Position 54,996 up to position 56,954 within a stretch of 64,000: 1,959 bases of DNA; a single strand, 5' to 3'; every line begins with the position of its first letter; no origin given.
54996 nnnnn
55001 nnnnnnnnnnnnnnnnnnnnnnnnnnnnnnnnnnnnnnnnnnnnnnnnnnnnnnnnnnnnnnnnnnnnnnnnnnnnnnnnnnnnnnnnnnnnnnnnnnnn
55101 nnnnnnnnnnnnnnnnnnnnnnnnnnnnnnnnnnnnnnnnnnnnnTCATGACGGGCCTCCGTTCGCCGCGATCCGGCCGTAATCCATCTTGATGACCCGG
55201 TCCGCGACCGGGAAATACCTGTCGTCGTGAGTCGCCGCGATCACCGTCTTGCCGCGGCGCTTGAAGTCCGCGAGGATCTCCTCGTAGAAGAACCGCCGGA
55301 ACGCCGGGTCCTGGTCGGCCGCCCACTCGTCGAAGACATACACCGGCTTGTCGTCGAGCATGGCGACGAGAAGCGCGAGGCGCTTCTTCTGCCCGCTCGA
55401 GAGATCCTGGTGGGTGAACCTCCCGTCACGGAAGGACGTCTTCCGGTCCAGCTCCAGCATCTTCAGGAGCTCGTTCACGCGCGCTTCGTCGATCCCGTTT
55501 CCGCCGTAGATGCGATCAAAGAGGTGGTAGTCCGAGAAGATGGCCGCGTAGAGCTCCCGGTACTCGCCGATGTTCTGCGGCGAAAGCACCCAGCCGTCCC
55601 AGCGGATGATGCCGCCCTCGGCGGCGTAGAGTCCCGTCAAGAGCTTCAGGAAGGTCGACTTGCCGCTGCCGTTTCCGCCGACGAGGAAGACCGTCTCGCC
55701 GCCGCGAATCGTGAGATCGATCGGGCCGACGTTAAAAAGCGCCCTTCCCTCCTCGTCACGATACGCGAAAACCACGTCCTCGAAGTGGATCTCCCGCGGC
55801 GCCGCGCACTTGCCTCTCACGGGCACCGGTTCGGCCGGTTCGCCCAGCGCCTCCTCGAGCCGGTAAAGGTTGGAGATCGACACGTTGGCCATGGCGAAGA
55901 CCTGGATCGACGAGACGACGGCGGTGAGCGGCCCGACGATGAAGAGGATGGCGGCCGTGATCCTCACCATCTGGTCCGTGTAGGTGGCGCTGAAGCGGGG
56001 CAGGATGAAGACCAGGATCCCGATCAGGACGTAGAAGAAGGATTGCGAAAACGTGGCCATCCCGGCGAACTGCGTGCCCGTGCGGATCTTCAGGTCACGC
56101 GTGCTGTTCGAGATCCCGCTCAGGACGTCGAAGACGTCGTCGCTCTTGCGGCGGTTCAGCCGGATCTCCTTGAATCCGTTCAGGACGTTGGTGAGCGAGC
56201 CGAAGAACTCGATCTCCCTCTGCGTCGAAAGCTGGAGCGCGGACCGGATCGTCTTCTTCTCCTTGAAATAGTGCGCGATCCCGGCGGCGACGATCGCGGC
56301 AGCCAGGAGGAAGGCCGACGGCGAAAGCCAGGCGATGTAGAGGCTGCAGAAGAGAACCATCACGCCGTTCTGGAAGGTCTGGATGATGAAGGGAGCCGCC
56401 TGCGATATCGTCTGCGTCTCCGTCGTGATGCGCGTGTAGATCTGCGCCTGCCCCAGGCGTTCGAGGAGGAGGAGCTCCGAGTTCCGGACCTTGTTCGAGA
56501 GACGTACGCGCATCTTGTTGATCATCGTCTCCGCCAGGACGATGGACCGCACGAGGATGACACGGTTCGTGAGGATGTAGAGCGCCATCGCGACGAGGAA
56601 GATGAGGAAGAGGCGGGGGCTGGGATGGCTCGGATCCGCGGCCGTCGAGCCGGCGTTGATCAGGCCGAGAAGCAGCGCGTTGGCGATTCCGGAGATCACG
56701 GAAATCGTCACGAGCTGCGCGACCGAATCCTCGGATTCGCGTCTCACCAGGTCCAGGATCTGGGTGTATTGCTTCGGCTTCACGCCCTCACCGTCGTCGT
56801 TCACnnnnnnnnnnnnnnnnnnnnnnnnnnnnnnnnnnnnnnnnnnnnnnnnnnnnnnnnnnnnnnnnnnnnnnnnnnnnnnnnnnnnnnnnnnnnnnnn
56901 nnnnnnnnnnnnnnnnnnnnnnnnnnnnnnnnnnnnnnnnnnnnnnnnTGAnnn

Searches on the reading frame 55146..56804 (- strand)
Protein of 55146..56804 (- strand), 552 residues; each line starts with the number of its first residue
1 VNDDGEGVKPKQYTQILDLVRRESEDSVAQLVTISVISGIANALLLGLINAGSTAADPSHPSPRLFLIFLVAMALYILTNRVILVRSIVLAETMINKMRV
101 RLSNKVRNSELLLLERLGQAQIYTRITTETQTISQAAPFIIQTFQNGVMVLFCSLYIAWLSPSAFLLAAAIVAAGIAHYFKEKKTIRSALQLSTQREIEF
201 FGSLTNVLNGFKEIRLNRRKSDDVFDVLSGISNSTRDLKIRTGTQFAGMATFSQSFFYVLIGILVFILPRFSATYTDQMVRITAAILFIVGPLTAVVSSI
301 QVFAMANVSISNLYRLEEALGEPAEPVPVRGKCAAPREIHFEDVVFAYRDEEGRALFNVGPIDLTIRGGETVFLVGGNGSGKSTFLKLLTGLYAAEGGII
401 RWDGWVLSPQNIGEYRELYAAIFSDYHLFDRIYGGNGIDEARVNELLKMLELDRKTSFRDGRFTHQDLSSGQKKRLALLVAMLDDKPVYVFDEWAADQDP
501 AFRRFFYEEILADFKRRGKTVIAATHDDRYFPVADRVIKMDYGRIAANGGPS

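Call 37: search_protein_families(library=pfam, proteins=[window:55146-56804:-], max_evalue=0.0001)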
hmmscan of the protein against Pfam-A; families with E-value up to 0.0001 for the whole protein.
window:55146-56804:- (552 aa): 4 families
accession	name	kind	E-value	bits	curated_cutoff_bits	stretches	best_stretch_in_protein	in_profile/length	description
PF00005.33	ABC_tran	-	2.8e-24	86.7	25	1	361-495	3-136/137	ABC transporter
PF13304.12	AAA_21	-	2.1e-12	48.2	27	1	441-528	198-300/304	AAA domain, putative AbiEii toxin, Type IV TA system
PF00664.28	ABC_membrane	-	1.2e-08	35.4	28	1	33-216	9-195/274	ABC transporter transmembrane region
PF02463.25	SMC_N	-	4.8e-07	29.9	40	0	442-541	122-212/220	RecF/RecN/SMC N terminal domain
